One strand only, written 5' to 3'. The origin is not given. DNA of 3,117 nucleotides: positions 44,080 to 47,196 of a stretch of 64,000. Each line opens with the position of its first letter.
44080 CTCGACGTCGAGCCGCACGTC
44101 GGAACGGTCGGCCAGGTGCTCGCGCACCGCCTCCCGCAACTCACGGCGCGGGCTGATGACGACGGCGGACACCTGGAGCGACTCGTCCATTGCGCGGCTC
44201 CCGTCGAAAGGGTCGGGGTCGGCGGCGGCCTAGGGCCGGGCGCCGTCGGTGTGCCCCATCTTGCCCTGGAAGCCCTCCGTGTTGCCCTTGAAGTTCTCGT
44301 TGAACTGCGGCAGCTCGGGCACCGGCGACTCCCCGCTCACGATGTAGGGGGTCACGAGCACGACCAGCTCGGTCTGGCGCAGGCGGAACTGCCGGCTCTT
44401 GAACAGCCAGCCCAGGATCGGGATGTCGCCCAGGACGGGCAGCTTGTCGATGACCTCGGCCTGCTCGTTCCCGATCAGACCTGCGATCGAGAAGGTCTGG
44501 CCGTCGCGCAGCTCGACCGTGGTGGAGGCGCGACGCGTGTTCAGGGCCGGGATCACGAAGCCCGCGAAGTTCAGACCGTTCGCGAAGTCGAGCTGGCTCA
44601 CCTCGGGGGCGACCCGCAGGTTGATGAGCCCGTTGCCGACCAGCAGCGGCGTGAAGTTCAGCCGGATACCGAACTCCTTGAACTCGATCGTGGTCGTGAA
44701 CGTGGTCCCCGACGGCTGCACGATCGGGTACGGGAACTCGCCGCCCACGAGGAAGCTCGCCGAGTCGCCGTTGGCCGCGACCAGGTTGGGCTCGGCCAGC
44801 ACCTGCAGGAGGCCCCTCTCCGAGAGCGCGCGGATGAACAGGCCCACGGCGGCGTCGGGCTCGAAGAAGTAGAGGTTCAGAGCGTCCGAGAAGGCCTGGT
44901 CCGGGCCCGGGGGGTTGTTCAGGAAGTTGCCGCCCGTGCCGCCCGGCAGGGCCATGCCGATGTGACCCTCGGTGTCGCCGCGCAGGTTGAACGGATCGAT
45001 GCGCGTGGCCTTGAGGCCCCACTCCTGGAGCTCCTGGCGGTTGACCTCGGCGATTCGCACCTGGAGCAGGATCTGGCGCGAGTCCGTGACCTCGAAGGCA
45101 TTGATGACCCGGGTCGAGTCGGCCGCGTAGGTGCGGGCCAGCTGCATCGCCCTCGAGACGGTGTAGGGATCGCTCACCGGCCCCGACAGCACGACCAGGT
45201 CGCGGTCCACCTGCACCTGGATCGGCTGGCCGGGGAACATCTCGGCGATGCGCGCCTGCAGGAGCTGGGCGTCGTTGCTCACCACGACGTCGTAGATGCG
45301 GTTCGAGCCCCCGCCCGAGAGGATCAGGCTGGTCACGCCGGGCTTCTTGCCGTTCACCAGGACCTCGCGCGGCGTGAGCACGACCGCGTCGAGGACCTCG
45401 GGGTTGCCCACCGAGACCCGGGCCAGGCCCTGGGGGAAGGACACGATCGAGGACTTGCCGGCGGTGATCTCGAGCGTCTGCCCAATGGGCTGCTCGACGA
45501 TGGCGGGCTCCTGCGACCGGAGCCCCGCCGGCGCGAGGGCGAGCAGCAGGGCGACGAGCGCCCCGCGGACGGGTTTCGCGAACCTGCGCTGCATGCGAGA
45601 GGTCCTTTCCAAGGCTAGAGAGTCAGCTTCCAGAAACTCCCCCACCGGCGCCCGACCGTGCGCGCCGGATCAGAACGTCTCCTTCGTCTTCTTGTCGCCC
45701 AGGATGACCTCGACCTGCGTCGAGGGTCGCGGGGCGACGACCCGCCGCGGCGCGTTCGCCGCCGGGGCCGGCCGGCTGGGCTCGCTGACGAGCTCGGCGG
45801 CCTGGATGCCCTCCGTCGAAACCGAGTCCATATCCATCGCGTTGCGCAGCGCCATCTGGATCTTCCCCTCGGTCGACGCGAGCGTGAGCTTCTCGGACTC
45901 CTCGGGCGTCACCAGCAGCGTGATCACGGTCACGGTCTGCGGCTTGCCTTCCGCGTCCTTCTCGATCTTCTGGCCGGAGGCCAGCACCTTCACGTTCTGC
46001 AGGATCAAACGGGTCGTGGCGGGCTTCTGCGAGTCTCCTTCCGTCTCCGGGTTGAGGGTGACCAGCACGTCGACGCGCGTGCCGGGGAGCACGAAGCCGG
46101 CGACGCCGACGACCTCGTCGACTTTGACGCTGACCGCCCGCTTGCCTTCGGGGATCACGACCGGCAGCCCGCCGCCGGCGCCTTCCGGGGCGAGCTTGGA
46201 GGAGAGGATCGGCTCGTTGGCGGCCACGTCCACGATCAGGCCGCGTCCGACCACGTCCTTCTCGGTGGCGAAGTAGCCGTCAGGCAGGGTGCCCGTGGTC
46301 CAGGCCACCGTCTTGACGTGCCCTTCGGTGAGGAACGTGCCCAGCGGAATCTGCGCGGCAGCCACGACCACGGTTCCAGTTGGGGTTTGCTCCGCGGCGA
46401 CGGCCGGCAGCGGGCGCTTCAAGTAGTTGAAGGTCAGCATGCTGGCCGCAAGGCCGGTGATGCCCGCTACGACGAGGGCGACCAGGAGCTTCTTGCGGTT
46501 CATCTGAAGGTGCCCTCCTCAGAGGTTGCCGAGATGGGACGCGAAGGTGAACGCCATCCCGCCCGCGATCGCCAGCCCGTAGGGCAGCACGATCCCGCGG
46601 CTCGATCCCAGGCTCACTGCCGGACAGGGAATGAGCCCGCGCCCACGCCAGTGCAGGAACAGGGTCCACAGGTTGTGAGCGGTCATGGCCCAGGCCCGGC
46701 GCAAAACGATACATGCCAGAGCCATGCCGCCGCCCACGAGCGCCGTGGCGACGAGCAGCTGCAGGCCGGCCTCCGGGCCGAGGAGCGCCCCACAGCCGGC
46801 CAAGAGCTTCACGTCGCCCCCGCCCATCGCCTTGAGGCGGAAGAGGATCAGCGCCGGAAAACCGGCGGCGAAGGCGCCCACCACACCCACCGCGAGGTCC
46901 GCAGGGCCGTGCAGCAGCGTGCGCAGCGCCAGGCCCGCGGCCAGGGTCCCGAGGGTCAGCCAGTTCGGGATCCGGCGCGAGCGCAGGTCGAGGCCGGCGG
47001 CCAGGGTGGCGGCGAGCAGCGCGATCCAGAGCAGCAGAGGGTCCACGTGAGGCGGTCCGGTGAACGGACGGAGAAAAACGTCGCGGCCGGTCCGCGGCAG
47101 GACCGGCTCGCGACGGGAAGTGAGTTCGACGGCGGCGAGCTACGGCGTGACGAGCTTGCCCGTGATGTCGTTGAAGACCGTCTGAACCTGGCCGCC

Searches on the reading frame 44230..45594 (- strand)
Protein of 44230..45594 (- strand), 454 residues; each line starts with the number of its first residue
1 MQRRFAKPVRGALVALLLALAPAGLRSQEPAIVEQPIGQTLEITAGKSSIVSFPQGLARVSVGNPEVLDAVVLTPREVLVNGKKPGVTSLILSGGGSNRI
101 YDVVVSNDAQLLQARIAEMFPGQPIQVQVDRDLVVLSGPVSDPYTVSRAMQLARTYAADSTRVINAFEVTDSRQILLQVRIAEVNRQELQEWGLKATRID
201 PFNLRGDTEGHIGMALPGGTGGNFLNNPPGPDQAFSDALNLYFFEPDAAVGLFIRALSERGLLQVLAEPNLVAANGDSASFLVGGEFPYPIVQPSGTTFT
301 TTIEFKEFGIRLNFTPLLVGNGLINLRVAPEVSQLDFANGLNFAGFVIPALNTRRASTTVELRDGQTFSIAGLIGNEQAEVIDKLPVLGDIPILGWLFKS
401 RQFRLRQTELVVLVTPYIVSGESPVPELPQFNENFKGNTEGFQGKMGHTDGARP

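Call 9: search_protein_families(library=pfam, proteins=[window:44230-45594:-], max_evalue=0.01)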
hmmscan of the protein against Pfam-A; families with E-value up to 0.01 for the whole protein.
window:44230-45594:- (454 aa): 3 families
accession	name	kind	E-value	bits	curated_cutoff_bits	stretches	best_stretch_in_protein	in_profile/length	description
PF00263.26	Secretin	-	1.4e-46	158.6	27.5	1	256-419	1-168/169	Bacterial type II and III secretion system protein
PF13629.12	T2SS-T3SS_pil_N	-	4.3e-19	68.4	23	1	39-105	3-71/72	Pilus formation protein N terminal region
PF04972.22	BON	-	9.4e-07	29.5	27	1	112-170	9-68/69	BON domain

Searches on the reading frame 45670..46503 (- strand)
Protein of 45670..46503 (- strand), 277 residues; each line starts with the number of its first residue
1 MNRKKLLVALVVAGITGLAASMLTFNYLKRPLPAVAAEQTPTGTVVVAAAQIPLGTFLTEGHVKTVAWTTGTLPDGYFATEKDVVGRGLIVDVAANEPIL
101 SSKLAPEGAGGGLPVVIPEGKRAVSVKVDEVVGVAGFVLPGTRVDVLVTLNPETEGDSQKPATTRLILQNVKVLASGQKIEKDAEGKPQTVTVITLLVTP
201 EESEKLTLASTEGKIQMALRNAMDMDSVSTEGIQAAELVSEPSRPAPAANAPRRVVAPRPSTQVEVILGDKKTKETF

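Call 9: search_protein_families(library=pfam, proteins=[window:45670-46503:-], max_evalue=0.01)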
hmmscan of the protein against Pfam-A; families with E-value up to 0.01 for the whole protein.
window:45670-46503:- (277 aa): 3 families
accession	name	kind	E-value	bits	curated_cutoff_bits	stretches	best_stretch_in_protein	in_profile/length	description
PF16976.10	RcpC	-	5.9e-33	113.6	28.8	1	112-220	2-114/114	Flp pilus assembly protein RcpC/CpaB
PF08666.17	SAF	-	6.7e-10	39.8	21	1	44-104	2-62/63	SAF domain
PF13144.11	ChapFlgA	-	1.4e-05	25.5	23.8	1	44-106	2-62/122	Chaperone for flagella basal body P-ring formation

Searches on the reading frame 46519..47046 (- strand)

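Call 75: search_protein_families(library=pfam, proteins=[window:46519-47046:-], max_evalue=0.001)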
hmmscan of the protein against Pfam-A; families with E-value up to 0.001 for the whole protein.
window:46519-47046:- (175 aa): 1 family
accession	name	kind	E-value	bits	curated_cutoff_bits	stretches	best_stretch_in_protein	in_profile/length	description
PF01478.23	Peptidase_A24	-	9e-19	68.3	26.5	1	8-109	2-103/104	Type IV leader peptidase family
